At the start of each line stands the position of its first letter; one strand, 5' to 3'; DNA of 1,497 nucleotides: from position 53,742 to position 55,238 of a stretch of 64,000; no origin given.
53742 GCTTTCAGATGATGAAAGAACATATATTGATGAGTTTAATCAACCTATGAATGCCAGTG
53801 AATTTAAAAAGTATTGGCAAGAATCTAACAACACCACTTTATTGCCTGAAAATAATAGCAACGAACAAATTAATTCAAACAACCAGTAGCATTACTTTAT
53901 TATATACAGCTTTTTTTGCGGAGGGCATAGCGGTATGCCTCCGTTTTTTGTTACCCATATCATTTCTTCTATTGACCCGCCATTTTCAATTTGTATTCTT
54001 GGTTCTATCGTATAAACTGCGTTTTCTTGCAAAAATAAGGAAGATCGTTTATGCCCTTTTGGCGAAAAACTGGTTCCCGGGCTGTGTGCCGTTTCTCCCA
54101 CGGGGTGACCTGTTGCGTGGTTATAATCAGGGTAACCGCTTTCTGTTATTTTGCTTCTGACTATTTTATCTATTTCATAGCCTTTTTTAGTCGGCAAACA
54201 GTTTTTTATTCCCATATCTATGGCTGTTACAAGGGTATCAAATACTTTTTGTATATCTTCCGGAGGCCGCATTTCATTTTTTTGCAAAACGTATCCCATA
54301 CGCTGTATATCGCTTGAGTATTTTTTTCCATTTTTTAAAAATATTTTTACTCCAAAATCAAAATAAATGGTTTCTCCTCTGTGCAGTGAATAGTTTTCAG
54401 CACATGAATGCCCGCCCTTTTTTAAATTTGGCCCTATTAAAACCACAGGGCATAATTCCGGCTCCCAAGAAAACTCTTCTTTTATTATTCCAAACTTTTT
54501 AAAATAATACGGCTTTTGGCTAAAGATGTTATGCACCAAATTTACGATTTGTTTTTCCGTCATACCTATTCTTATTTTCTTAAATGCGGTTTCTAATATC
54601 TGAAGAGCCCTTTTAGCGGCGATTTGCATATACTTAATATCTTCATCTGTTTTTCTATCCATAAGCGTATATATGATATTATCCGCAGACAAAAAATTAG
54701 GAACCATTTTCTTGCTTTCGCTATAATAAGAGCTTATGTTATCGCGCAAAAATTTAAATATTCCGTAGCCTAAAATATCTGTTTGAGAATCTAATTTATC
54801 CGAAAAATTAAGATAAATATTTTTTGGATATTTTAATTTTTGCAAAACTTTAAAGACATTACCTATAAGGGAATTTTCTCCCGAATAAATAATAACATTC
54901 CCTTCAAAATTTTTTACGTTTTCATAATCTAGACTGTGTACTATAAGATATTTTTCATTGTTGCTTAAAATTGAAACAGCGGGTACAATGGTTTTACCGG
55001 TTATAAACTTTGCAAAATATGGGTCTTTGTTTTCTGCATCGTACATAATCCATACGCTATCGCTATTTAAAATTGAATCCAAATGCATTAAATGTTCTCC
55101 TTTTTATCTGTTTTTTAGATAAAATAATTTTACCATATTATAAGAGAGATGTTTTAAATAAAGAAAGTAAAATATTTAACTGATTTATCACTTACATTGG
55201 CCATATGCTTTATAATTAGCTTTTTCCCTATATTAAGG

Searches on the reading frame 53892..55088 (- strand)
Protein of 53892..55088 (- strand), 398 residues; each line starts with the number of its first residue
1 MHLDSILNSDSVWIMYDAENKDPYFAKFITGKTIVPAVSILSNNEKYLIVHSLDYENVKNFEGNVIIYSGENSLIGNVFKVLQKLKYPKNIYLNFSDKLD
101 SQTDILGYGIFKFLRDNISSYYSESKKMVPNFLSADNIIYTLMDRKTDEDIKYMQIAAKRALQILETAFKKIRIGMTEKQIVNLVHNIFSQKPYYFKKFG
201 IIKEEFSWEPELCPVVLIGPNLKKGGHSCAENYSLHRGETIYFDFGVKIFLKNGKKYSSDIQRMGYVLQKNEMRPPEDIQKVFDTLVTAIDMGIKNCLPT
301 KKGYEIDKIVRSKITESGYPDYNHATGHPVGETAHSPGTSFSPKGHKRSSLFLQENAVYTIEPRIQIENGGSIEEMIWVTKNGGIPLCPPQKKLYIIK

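Call 60: search_protein_families(library=pfam, proteins=[window:53892-55088:-], max_evalue=0.001)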
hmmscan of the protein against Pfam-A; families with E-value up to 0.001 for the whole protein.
window:53892-55088:- (398 aa): 1 family
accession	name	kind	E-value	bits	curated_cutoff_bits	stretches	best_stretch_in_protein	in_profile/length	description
PF00557.29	Peptidase_M24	-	2.1e-25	90.2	23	1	153-381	2-208/208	Metallopeptidase family M24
